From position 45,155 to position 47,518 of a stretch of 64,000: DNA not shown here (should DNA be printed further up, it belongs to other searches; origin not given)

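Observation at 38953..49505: Five-gene tandem array of secreted proteins: conserved N-module, seven-bladed propeller, conserved C-terminal module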

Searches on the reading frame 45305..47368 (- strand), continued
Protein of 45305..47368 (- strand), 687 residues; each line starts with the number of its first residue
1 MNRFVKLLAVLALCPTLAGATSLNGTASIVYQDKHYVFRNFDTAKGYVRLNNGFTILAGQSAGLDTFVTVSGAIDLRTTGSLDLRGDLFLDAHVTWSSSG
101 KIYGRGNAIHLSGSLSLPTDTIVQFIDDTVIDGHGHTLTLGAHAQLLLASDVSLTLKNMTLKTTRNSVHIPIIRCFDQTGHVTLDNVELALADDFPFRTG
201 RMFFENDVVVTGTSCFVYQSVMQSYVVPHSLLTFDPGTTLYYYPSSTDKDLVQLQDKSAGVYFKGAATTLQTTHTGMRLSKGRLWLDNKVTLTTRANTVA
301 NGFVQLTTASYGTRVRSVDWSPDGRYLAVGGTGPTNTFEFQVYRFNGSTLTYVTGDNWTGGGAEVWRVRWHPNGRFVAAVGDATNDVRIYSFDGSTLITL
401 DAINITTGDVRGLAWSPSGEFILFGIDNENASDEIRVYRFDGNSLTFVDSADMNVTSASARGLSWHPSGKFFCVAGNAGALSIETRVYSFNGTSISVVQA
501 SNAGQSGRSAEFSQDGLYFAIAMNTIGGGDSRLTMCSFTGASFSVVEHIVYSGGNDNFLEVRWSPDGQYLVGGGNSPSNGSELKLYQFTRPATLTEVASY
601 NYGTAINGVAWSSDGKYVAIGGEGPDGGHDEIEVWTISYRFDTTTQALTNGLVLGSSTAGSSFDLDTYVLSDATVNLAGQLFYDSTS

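Call 8: search_solved_structures(query=window:45305-47368:-, max_evalue=1)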
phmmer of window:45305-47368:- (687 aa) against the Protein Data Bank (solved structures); distinct sequences matched with E-value up to 1: 45.
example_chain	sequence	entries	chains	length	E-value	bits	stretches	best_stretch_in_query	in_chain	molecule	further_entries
9h2q_B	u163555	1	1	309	1.2e-07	33.6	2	312-426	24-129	Autophagy-related protein 16-1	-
6r5y_A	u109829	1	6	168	2.4e-07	32.7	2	358-429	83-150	WD-40 repeat protein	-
7znk_C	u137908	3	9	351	3.8e-07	32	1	310-482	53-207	THO complex subunit 3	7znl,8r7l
7apk_C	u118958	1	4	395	4.8e-07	31.7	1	310-481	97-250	THO complex subunit 3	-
3fm0_A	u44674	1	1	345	1.2e-06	30.3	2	312-472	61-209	Protein CIAO1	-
9qfq_P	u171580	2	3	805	2.2e-05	26.2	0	558-626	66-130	WD repeat-containing protein 1,Methylated-DNA--protein-cysteine methyltransferase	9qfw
6r5z_A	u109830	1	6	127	2.3e-05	26.1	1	361-429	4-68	9-bladed beta-propeller formed by three 3-bladed fragments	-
9uky_B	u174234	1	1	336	3.5e-05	25.5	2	360-423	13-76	Probable cytosolic iron-sulfur protein assembly protein Ciao1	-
6tbl_E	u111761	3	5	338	5.5e-05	24.9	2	360-424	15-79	Probable cytosolic iron-sulfur protein assembly protein Ciao1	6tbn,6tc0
4n14_A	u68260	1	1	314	0.00022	22.9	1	307-425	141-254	Cell division cycle protein 20 homolog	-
4ggc_A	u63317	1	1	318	0.00026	22.6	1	307-425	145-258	Cell division cycle protein 20 homolog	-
5lcw_Q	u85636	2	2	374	0.00039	22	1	307-425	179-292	Cell division cycle protein 20 homolog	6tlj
4gga_A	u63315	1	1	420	0.00063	21.4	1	307-425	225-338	Cell division cycle protein 20 homolog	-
4ggd_A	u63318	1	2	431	0.00075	21.1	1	307-425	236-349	Cell division cycle protein 20 homolog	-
5g04_R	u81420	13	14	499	0.00087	20.9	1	307-425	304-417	CELL DIVISION CYCLE PROTEIN 20 HOMOLOG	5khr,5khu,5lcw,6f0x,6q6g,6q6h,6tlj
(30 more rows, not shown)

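Call 19: find_encoding_contigs(protein=P0002, flank=10000, max_places=3)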
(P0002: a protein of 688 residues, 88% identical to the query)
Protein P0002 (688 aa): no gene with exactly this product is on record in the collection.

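Call 24: predict_structure(alignment_id=A2)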
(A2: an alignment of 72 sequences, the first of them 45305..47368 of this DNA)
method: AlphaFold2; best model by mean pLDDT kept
length: 687 residues; sequences in the alignment: 72
mean_pLDDT: 89.4   pTM: 0.86
mean pLDDT of the five models: 89.4, 88.8, 88.5, 88.1, 87.1
residues with pLDDT >= 90: 464; 70-90: 178; 50-70: 39; < 50: 6
segments of 3 or more residues with pLDDT < 50: 16-20
pLDDT, mean of each block of 10 residues (from residue 1): 70 53 85 90 90 90 90 90 95 93 96 94 95 97 93 97 78 91 97 90 97 88 96 95 90 96 91 89 94 80 94 95 94 93 95 88 85 94 88 91 88 95 87 88 93 81 94 82 81 94 76 94 73 91 91 72 92 88 92 92 94 93 94 93 78 93 93 88 88
secondary structure, 60 per line:
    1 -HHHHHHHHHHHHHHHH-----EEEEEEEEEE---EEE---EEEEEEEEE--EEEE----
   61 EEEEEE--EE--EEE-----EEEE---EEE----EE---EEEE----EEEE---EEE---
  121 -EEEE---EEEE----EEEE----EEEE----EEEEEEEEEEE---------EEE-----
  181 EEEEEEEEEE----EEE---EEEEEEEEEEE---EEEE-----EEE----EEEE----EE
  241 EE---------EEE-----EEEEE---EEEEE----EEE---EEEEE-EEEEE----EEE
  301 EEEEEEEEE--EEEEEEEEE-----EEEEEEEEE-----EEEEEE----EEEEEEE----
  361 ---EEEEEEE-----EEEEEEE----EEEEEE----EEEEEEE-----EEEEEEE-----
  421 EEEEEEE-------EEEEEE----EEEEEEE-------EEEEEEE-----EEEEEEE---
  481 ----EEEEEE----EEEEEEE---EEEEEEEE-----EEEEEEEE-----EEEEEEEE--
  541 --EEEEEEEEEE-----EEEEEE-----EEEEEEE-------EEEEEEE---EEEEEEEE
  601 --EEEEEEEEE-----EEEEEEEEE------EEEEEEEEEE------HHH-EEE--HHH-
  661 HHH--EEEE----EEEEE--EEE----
elements in order: H2-17 E23-32 E36-38 E42-50 E53-56 E61-66 E73-75 E81-84 E88-90 E100-103 E108-111 E115-117 E122-125 E129-132 E137-140 E145-148 E153-163 E173-175 E181-190 E195-197 E201-211 E215-218 E224-226 E231-234 E239-242 E252-254 E260-264 E268-272 E277-279 E283-287 E289-293 E298-309 E312-320 E326-334 E340-345 E350-356 E364-370 E376-382 E387-392 E397-403 E409-415 E421-427 E435-440 E445-451 E459-465 E471-477 E485-490 E495-501 E505-512 E518-525 E531-538 E543-552 E558-563 E569-575 E583-589 E593-600 E603-611 E617-625 E632-641 E652-654 E666-669 E674-678 E681-683

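Call 26: fold_search(model_id=the predicted structure, library=pdb)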
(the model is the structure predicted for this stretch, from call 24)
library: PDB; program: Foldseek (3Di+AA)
matches with E <= 10: 1714; with E <= 0.001: 1468
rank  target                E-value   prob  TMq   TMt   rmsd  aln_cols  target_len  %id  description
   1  6yw7_C                7.0e-14  1.00  0.36  0.65   4.7       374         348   14  Cryo-EM structure of the ARP2/3 1A5C isoform complex. (released 2020-07-22)
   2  3ow8_B                1.2e-13  1.00  0.37  0.84   3.6       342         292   15  Crystal Structure of the WD repeat-containing protein 61 (released 2010-09-29)
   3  3ow8_A                1.2e-13  1.00  0.38  0.84   3.6       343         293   14  Crystal Structure of the WD repeat-containing protein 61 (released 2010-09-29)
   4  8wcb_B                1.8e-13  1.00  0.37  0.74   4.0       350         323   14  Cryo-EM structure of the CHA-bound mTAAR1-Gq complex (released 2023-12-27)
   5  7mq8_LS               2.6e-13  1.00  0.38  0.56   3.9       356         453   14  Cryo-EM structure of the human SSU processome, state pre-A1 (released 2021-09-22)
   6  6tbl_E                2.8e-13  1.00  0.39  0.78   3.9       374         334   13  Crystal structure of MMS19(CTD)-CIAO1-CIAO2B CIA targeting complex (released 2020-07-29)
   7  8uo4_B                2.8e-13  1.00  0.37  0.71   4.1       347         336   12  CryoEM structure of beta-2-adrenergic receptor in complex with GTP-bound Gs heterotrimer (Class T) (released 2024-03-06)
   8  8iw4_B                3.0e-13  1.00  0.37  0.79   4.2       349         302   12  Cryo-EM structure of the SPE-bound mTAAR9-Gs complex (released 2023-05-31)
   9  8wc8_B                3.0e-13  1.00  0.37  0.74   4.1       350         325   14  Cryo-EM structure of the ZH8651-bound hTAAR1-Gs complex (released 2023-12-27)
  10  8itf_B                3.3e-13  1.00  0.36  0.70   4.5       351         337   12  Cryo-EM structure of the DMCHA-bound mTAAR9-Gs complex (released 2023-05-31)
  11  6tbl_F                4.4e-13  1.00  0.40  0.79   3.5       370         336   14  Crystal structure of MMS19(CTD)-CIAO1-CIAO2B CIA targeting complex (released 2020-07-29)
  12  6vn7_B                4.4e-13  1.00  0.37  0.70   4.5       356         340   13  Cryo-EM structure of an activated VIP1 receptor-G protein complex (released 2020-09-02)
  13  9m2f_B                4.6e-13  1.00  0.38  0.72   4.3       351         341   13  Structure of neuropeptide FF receptor 1 complex with NPFF (released 2025-07-23)
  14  8g3e_B                4.8e-13  1.00  0.36  0.76   4.4       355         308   13  Crystal structure of human WDR5 in complex with (1M)-N-[(3,5-difluoro[1,1'-biphenyl]-4-yl)methyl]-6-methyl-4-oxo-1-(py (released 2023-06-28)
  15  4h5i_A                5.0e-13  1.00  0.38  0.72   4.2       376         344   14  Crystal Structure of the Guanine Nucleotide Exchange Factor Sec12 (P1 form) (released 2012-11-07)
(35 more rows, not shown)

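Call 64: find_encoding_contigs(protein=P0022, flank=10000, max_places=2)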
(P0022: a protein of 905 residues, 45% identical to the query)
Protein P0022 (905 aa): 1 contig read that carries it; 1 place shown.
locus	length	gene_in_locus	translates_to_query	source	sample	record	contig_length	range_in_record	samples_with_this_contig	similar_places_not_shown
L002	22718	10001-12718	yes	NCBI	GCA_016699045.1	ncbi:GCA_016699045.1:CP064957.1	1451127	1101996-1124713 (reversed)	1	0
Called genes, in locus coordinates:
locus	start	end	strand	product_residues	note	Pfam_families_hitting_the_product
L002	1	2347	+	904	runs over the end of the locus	PF24807:WD40_CDC20-Fz (weak), PF25174:Beta-prop_THOC3, PF23381:Beta-prop_IFT122_1st (weak), PF23389:Beta-prop_WDR19_1st (weak), PF23414:Beta-prop_EML_2, PF24814:WD40_Prp19 (weak), PF25174:Beta-prop_THOC3 (weak), PF23414:Beta-prop_EML_2, +8 more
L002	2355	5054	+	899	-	PF12894:ANAPC4_WD40 (faint), PF24807:WD40_CDC20-Fz (weak), PF25174:Beta-prop_THOC3, PF23381:Beta-prop_IFT122_1st, PF23414:Beta-prop_EML_2, PF23414:Beta-prop_EML_2 (weak), PF24814:WD40_Prp19, PF25174:Beta-prop_THOC3 (weak), +9 more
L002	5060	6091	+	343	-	-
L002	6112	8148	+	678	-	PF12894:ANAPC4_WD40 (faint), PF23389:Beta-prop_WDR19_1st (faint), PF24807:WD40_CDC20-Fz (faint), PF24817:WD40_WDHD1_1st (faint), PF04762:Beta-prop_ELP1_1st (faint), PF08662:eIF2A (faint), PF23381:Beta-prop_IFT122_1st (weak), PF25174:Beta-prop_THOC3 (weak), +4 more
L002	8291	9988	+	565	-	-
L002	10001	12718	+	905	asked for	PF25174:Beta-prop_THOC3, PF04762:Beta-prop_ELP1_1st (weak), PF23381:Beta-prop_IFT122_1st (weak), PF23389:Beta-prop_WDR19_1st (weak), PF23414:Beta-prop_EML_2, PF26550:Tricorn_2nd (weak), PF24814:WD40_Prp19, PF23414:Beta-prop_EML_2, +12 more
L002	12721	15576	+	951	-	PF04762:Beta-prop_ELP1_1st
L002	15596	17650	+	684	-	PF25174:Beta-prop_THOC3, PF23381:Beta-prop_IFT122_1st, PF23414:Beta-prop_EML_2, PF24807:WD40_CDC20-Fz, PF24814:WD40_Prp19 (weak), PF24817:WD40_WDHD1_1st, PF23389:Beta-prop_WDR19_1st, PF24807:WD40_CDC20-Fz (weak), +12 more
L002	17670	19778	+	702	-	PF25174:Beta-prop_THOC3 (faint), PF12894:ANAPC4_WD40 (faint), PF23381:Beta-prop_IFT122_1st (faint), PF24807:WD40_CDC20-Fz (faint), PF26550:Tricorn_2nd (faint), PF00400:WD40 (faint), PF04762:Beta-prop_ELP1_1st (faint), PF23414:Beta-prop_EML_2 (weak), +4 more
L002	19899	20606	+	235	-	PF01618:MotA_ExbB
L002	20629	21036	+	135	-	PF02472:ExbD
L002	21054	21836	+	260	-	-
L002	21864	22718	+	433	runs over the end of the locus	PF26549:Tricorn_N (faint), PF07676:PD40 (faint), PF26550:Tricorn_2nd (weak)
